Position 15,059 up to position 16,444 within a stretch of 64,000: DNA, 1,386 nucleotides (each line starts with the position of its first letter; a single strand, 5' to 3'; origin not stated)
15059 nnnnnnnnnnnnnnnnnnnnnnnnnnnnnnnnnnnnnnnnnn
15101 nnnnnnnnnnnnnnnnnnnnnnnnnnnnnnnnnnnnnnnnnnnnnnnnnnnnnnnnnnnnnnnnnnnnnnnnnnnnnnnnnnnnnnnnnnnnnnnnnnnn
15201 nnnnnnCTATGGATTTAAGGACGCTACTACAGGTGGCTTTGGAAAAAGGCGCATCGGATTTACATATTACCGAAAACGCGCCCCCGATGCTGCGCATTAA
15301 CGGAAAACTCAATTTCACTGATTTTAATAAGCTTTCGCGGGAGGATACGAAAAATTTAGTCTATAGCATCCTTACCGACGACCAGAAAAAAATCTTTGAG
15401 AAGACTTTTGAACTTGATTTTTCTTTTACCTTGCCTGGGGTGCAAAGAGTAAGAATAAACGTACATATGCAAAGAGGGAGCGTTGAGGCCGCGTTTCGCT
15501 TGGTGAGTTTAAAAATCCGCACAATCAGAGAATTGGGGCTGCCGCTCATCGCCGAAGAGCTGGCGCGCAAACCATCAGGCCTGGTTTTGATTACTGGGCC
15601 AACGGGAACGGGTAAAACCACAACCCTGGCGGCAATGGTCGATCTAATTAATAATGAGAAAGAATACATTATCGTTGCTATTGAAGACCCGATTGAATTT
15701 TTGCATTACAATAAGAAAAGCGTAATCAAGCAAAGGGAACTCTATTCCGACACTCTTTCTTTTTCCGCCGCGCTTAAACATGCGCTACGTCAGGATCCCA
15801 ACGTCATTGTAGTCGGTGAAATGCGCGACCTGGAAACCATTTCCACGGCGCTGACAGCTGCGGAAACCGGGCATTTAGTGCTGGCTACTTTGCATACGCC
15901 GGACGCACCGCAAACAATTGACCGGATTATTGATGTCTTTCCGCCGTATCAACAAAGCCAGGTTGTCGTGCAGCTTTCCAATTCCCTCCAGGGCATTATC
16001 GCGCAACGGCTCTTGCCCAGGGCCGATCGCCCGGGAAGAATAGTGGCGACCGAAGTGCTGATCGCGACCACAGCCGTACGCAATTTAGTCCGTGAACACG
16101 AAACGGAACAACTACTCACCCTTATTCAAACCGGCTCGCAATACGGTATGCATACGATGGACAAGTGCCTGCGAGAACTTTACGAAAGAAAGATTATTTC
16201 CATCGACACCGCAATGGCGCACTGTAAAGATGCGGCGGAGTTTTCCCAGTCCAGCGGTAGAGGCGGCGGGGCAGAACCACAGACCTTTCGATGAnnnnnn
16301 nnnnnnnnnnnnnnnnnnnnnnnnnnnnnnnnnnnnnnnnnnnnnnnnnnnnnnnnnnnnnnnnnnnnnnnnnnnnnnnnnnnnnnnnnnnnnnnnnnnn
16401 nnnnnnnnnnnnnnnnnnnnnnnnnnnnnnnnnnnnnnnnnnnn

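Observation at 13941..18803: pilT embedded between the large and small subunits of a LeuCD-type hydratase, within a leuC-leuD-leuB-mdh block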

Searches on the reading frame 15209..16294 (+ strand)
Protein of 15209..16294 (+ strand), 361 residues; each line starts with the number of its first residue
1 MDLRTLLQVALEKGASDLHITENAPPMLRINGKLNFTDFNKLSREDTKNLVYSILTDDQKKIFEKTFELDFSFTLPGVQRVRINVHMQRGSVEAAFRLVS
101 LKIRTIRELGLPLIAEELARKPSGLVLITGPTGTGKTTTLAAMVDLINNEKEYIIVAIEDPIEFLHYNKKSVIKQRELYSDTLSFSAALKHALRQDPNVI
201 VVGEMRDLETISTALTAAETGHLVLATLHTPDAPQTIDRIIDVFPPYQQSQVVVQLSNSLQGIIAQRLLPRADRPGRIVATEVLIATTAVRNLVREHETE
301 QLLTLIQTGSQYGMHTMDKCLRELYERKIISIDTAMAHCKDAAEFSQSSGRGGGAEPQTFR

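Call 7: search_protein_families(library=ncbifam, proteins=[window:15209-16294:+], max_evalue=0.00001)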
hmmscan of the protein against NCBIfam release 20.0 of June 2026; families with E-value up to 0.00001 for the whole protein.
window:15209-16294:+ (361 aa): 17 families
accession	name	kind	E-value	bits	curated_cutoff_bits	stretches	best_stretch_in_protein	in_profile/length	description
TIGR01420.1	pilT_fam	subfamily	7.7e-138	459.4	319.1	1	3-343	2-342/343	PilT/PilU family type 4a pilus ATPase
TIGR02538.1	type_IV_pilB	equivalog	2.6e-42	145.2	675.65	1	120-271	313-454/564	type IV-A pilus assembly ATPase PilB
TIGR02533.1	type_II_gspE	equivalog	1.2e-39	136.3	630.25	1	116-269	236-379/486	type II secretion system ATPase GspE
NF007755.0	PRK10436.1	equivalog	2.9e-38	131.7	617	1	4-271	90-357/465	type II secretion system protein GspE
NF041000.1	ATPase_ComGA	equivalog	1.9e-37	128.8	300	1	6-270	3-266/267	competence type IV pilus ATPase ComGA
NF053534.1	T4PilAsmATPsTfpB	equivalog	5e-37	127.5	850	1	116-270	329-473/584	type IV pilus assembly ATPase TfpB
TIGR02525.1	plasmid_TraJ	equivalog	1.8e-35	122.6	368.3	1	91-296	117-324/372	plasmid transfer ATPase TraJ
TIGR02524.1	dot_icm_DotB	equivalog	3.4e-33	115.3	463.3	1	5-308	8-323/358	Dot/Icm type IV secretion system ATPase DotB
NF058587.1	archaellum_moto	equivalog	1.6e-17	63.4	550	1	126-240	278-393/527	archaellum flagellar ATPase motor FlaI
TIGR02782.1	TrbB_P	equivalog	1.9e-14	53.6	304.55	1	126-243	139-255/303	P-type conjugative transfer ATPase TrbB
TIGR02788.1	VirB11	equivalog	5.1e-14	52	249.95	1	126-244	147-266/308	P-type DNA transfer ATPase VirB11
TIGR03819.1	heli_sec_ATPase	hypoth_equivalog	7.8e-13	48.3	373.15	1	126-233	181-290/340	TadA family conjugal transfer-associated ATPase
NF010407.0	PRK13833.1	subfamily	3.3e-11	43.2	499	1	126-248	147-267/323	conjugal transfer protein TrbB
NF010469.0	PRK13894.1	subfamily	3.1e-10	39.9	508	1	126-241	152-265/320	conjugal transfer ATPase TrbB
NF053672.1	bindosome_BasE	exception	3.9e-10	39.1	1000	1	126-251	273-399/512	bindosome assembly system ATPase subunit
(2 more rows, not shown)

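Call 8: search_protein_families(library=pfam, proteins=[window:15209-16294:+], max_evalue=0.001)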
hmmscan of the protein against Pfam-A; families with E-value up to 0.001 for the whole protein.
window:15209-16294:+ (361 aa): 12 families
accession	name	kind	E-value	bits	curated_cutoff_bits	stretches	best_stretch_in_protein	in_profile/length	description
PF00437.27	T2SSE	-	6.2e-47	160.5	24.9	1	4-278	13-287/370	Type II/IV secretion system protein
PF13604.12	AAA_30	-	1.2e-05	25.6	27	1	115-156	10-51/191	AAA domain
PF25199.1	nSTAND_NTPase5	-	1.2e-05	25.6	34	1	116-168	34-86/145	Novel STAND NTPase 5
PF13401.12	AAA_22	-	1.3e-05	25.9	27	1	122-185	4-57/130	AAA domain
PF13191.12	AAA_16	-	2.2e-05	25.5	32.6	1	121-225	22-136/167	AAA ATPase domain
PF13245.12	AAA_19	-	0.00012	22.7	25.1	1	122-177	10-59/134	AAA domain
PF20720.3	nSTAND3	-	0.00016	21.8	27.2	1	123-183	17-75/155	Novel STAND NTPase 3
PF10236.15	DAP3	-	0.00031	20.5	23.1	1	116-195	16-96/311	Mitochondrial ribosomal death-associated protein 3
PF13476.12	AAA_23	-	0.00036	21.6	27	1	123-143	19-39/201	AAA domain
PF13555.12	AAA_29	-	0.00052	20.1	27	0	121-150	20-49/61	P-loop containing region of AAA domain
PF13173.12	AAA_14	-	0.00091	19.7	27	0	125-170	4-49/129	AAA domain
PF04851.21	ResIII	-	0.00092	19.6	22.5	0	125-157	25-58/164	Type III restriction enzyme, res subunit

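Call 9: find_homologous_proteins(query=window:15209-16294:+, max_evalue=1e-30)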
Query window:15209-16294:+ (361 aa): 7999 proteins with E <= 1e-30 among 8000 candidates; the best 120 are listed.
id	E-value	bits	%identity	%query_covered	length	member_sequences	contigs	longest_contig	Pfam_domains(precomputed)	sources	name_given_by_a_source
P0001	6.6e-231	783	100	100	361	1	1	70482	PF00437.27,PF13604.13,PF13401.13,PF25199.2,PF13191.13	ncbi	ncbi:MAG: type IV pilus twitching motility protein PilT [Candidatus Omnitrophota bacterium]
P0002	5.8e-182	622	80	97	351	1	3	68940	PF00437.27,PF13401.13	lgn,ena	-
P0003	4.0e-180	616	80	96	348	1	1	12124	PF00437.27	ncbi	-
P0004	6.1e-180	616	79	96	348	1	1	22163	PF00437.27,PF13401.13,PF13191.13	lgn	-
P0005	9.4e-180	615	79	96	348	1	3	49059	PF00437.27,PF13604.13,PF13401.13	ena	-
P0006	2.6e-178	610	78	97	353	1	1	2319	PF00437.27,PF13401.13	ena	-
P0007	2.0e-176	604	79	96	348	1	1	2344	PF00437.27,PF13604.13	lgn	-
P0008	2.0e-176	604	77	96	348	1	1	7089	PF03266.22,PF00437.27,PF13604.13,PF13476.13,PF13401.13,PF13191.13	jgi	jgi:twitching motility protein PilT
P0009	4.2e-176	603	78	96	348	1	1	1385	PF03266.22,PF00437.27,PF13604.13,PF13401.13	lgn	-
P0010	1.1e-175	602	78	96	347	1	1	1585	PF00437.27,PF13401.13,PF13191.13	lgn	-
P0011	1.5e-175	601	79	97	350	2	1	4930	PF00437.27,PF13191.13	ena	-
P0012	5.0e-175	599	78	96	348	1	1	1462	PF00437.27,PF13401.13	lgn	-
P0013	5.9e-175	599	77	96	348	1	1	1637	PF00437.27,PF13401.13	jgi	jgi:twitching motility protein PilT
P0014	1.2e-174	598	78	96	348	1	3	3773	PF00437.27,PF13401.13,PF13191.13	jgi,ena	-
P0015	1.2e-174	598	77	96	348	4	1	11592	PF00437.27,PF13401.13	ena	-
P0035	2.0e-170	584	76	96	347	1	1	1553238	PF00437.27,PF13401.13,PF13191.13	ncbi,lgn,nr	ncbi:MAG: type IV pilus twitching motility protein PilT [Candidatus Omnitrophota bacterium]|nr:MAG: 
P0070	2.1e-151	522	68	95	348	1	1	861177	PF00437.27,PF13401.13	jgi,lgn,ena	-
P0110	3.0e-150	518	69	96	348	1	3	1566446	PF00437.27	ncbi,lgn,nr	ncbi:MAG: type IV pilus twitching motility protein PilT [Candidatus Omnitrophica bacterium]|nr:type 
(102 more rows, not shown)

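Call 11: find_encoding_contigs(protein=P0035, flank=8000, max_places=1)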
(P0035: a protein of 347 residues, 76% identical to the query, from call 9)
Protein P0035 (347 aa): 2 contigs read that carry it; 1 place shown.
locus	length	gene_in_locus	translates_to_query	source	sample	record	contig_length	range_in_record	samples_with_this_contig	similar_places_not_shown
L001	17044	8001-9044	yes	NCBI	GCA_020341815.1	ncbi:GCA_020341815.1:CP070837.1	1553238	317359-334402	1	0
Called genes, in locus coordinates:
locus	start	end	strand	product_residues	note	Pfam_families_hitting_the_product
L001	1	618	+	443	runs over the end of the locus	PF00344:SecY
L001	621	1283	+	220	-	PF00406:ADK, PF13207:AAA_17, PF13238:AAA_18 (weak), PF05191:ADK_lid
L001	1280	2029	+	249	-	PF00557:Peptidase_M24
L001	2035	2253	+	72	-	PF01176:eIF-1a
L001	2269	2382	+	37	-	PF00444:Ribosomal_L36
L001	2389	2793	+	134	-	PF00416:Ribosomal_S13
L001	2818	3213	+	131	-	PF00411:Ribosomal_S11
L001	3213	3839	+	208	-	PF00163:Ribosomal_S4, PF01479:S4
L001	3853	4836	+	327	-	PF01193:RNA_pol_L, PF01000:RNA_pol_A_bac, PF03118:RNA_pol_A_CTD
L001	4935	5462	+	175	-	PF01196:Ribosomal_L17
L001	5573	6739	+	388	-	PF00155:Aminotran_1_2, PF01041:DegT_DnrJ_EryC1, PF01053:Cys_Met_Meta_PP (weak)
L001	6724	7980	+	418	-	PF00330:Aconitase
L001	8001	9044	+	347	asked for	PF00437:T2SSE, PF13191:AAA_16 (faint), PF13401:AAA_22 (faint)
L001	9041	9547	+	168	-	PF00694:Aconitase_C, PF06434:Aconitase_2_N (faint)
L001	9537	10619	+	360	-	PF00180:Iso_dh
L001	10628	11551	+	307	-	PF00056:Ldh_1_N, PF02866:Ldh_1_C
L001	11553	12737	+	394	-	PF00155:Aminotran_1_2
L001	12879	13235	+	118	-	PF11399:DUF3192 (weak)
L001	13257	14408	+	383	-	PF06925:MGDG_synth, PF13439:Glyco_transf_4 (weak), PF04101:Glyco_tran_28_C (weak)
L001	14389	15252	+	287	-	PF03279:Lip_A_acyltrans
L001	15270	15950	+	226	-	PF00535:Glycos_transf_2, PF13641:Glyco_tranf_2_3 (weak)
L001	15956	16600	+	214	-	PF01135:PCMT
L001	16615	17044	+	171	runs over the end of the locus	PF06695:Sm_multidrug_ex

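Call 12: find_encoding_contigs(protein=P0110, flank=8000, max_places=1)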
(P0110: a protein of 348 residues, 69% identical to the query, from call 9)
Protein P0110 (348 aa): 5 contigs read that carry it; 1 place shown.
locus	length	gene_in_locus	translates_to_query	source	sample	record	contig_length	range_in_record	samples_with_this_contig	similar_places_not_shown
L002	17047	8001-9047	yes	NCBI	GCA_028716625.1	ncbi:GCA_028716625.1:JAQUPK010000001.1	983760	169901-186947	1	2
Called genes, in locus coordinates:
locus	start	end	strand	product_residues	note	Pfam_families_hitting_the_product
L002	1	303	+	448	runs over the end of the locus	PF00344:SecY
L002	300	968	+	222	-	PF00406:ADK, PF13207:AAA_17, PF13238:AAA_18 (faint), PF13671:AAA_33 (faint), PF05191:ADK_lid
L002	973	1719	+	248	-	PF00557:Peptidase_M24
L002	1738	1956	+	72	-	PF01176:eIF-1a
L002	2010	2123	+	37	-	PF00444:Ribosomal_L36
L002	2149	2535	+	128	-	PF00416:Ribosomal_S13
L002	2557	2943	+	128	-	PF00411:Ribosomal_S11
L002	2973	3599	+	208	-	PF00163:Ribosomal_S4, PF01479:S4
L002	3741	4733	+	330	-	PF01193:RNA_pol_L, PF01000:RNA_pol_A_bac, PF03118:RNA_pol_A_CTD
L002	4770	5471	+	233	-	PF01196:Ribosomal_L17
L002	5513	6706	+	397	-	PF00155:Aminotran_1_2, PF01041:DegT_DnrJ_EryC1 (weak)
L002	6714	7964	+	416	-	PF00330:Aconitase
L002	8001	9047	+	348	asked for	PF00437:T2SSE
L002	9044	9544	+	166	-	PF00694:Aconitase_C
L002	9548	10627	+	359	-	PF00180:Iso_dh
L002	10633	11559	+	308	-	PF00056:Ldh_1_N, PF02866:Ldh_1_C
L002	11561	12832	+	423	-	PF00890:FAD_binding_2 (faint), PF01134:GIDA (weak), PF01262:AlaDh_PNT_C (faint), PF07992:Pyr_redox_2, PF12831:FAD_oxidored (weak), PF13738:Pyr_redox_3, PF00070:Pyr_redox, PF02852:Pyr_redox_dim, +3 more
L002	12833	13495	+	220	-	PF21948:LplA-B_cat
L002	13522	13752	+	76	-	PF00364:Biotin_lipoyl, PF25917:BSH_RND (weak)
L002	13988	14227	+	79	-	PF12728:HTH_17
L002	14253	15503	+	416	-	PF00109:ketoacyl-synt, PF02801:Ketoacyl-synt_C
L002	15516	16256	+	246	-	PF00106:adh_short, PF08659:KR, PF13561:adh_short_C2, PF23441:SDR (weak)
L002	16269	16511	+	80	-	PF00550:PP-binding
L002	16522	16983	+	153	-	PF22817:ApeP-like, PF07977:FabA, PF22818:ApeI-like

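Call 13: find_encoding_contigs(protein=P0070, flank=8000, max_places=1)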
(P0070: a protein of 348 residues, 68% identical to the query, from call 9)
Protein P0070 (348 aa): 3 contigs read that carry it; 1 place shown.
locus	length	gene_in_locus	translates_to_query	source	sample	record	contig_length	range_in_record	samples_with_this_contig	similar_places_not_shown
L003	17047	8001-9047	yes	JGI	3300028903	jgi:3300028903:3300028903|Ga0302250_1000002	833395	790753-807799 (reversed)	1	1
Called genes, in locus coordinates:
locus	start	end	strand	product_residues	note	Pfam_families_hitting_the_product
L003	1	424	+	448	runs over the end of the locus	PF00344:SecY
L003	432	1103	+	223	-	PF00406:ADK, PF13207:AAA_17, PF13238:AAA_18 (weak), PF13671:AAA_33, PF05191:ADK_lid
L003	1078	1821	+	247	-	PF00557:Peptidase_M24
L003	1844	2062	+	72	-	PF01176:eIF-1a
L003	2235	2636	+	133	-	PF00416:Ribosomal_S13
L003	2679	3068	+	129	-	PF00411:Ribosomal_S11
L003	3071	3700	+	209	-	PF00163:Ribosomal_S4, PF01479:S4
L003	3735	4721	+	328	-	PF01193:RNA_pol_L, PF01000:RNA_pol_A_bac, PF03118:RNA_pol_A_CTD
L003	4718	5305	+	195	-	PF01196:Ribosomal_L17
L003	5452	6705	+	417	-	PF00155:Aminotran_1_2, PF01041:DegT_DnrJ_EryC1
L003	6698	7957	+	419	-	PF00330:Aconitase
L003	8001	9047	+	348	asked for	PF00437:T2SSE, PF13401:AAA_22 (faint)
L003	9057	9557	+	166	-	PF00694:Aconitase_C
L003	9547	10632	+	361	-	PF00180:Iso_dh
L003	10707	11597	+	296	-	PF00056:Ldh_1_N, PF02866:Ldh_1_C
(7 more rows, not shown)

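Call 16: find_related_loci(query=window:15209-16294:+, collection=genome_contigs, flank=7000)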
Query window:15209-16294:+ (361 aa) in genome_contigs; peptide patterns used: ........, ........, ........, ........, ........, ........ (x = any residue, [..] = any of these).
600 stretches matched a pattern (row limit reached: there are more); 555 encode a relative of the query (tblastn E <= 1e-3); the best 80 are kept; 80 distinct loci.
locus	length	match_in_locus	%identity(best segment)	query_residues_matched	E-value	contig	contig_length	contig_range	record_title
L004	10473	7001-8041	80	1-347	0e+0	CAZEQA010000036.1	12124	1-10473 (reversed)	MAG TPA_asm: uncultured Planctomycetia bacterium isolate binchicken_co34_26 genome assembly, contig: NODE_9015_length_12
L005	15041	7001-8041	76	1-347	0e+0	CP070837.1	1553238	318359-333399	MAG: Candidatus Omnitrophota bacterium isolate bin103 chromosome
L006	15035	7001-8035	73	1-345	3e-177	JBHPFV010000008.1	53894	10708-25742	Candidatus Omnitrophota bacterium isolate SAG AM-311-K22 NODE_8_length_53894_cov_30.261335, whole genome shotgun sequenc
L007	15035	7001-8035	68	1-345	2e-163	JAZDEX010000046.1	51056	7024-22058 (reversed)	MAG: Candidatus Omnitrophota bacterium isolate MEGAHIT-group-0.17 k141_11543408, whole genome shotgun sequence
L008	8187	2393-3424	68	1-344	8e-162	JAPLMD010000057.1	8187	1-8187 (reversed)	MAG: Candidatus Omnitrophota bacterium isolate LacPavin_0920_SED5_MAG_41_13 LacPavin_0920_SED5_scaffold_1342120, whole g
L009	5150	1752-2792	66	1-347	1e-161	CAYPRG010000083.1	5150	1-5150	MAG TPA_asm: uncultured Planctomycetales bacterium isolate SRP178699_co1_560 genome assembly, contig: NODE_24082_length_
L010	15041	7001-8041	66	1-347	5e-159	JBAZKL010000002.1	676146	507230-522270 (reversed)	MAG: Candidatus Omnitrophota bacterium isolate SO_2017_LW4_142 scaffold_26_c1_LW137-91_2017, whole genome shotgun sequen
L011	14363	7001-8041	65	1-347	8e-159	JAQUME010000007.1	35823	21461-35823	MAG: Candidatus Omnitrophota bacterium isolate STD1_147 NODE_2322_length_35823_cov_10.726300_Sandtown_D1, whole genome s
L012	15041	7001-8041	67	1-347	6e-158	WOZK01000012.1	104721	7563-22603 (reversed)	MAG: Candidatus Omnitrophota bacterium isolate WOFB22 NODE_48_length_104721_cov_59.489653, whole genome shotgun sequence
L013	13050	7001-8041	66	1-347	6e-158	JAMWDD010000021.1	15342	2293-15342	MAG: Candidatus Omnitrophota bacterium isolate QZM4_2.bins.406.Tibet NODE_14956_length_15342_cov_1.983569, whole genome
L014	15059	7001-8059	64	1-353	4e-157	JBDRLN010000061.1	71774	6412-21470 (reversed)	MAG: Candidatus Omnitrophota bacterium isolate MEGAHIT-group-1.780 k141_3264406, whole genome shotgun sequence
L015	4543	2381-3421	67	1-347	1e-160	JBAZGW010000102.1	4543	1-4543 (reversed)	MAG: Candidatus Omnitrophota bacterium isolate SO_2017_LW3_55 NODE_72991_length_4543_cov_1.247056_LW162_2017, whole geno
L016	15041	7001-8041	67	1-347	1e-156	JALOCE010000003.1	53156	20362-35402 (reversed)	MAG: Candidatus Omnitrophota bacterium isolate SO_2017_LW4 bin 43 scaffold_1587_c1_LW137-91_2017, whole genome shotgun s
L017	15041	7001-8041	65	1-347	1e-156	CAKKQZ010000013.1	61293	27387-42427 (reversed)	Omnitrophica bacterium GWA2_41_15 isolate Hainich-H51-bin231-1 genome assembly, contig: H51-bin231_1_Hain_H51_02um_R1_11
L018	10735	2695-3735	64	1-347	2e-156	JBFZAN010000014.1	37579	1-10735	MAG: Candidatus Omnitrophota bacterium isolate PPR_0468 PPR_0468.fa_k121_495185, whole genome shotgun sequence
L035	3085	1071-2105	64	1-345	7e-161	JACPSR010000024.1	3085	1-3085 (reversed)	MAG: Candidatus Omnitrophota bacterium isolate NC_groundwater_711_Ag_S-0.2um_63_19 S36_SO-2_scaffold_22945, whole genome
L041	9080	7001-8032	64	2-345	1e-152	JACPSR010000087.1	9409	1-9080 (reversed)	MAG: Candidatus Omnitrophota bacterium isolate NC_groundwater_711_Ag_S-0.2um_63_19 S36_SO-2_scaffold_248373, whole genom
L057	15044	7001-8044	62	1-347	4e-146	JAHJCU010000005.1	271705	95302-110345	MAG: Candidatus Omnitrophota bacterium isolate Modern_marine.mb.319 Modern_marine.mb.319_k141_595170, whole genome shotg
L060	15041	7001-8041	62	1-347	3e-145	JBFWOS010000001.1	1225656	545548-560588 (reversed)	MAG: Candidatus Omnitrophota bacterium isolate CA_2019_TPBF_141 NODE_21_length_1225656_cov_49.572922_TPBF, whole genome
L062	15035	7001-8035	61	1-345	1e-143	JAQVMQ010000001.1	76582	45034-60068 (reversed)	MAG: Candidatus Omnitrophota bacterium isolate STF1_137 NODE_560_length_76582_cov_4.254202_Sandtown_F1, whole genome sho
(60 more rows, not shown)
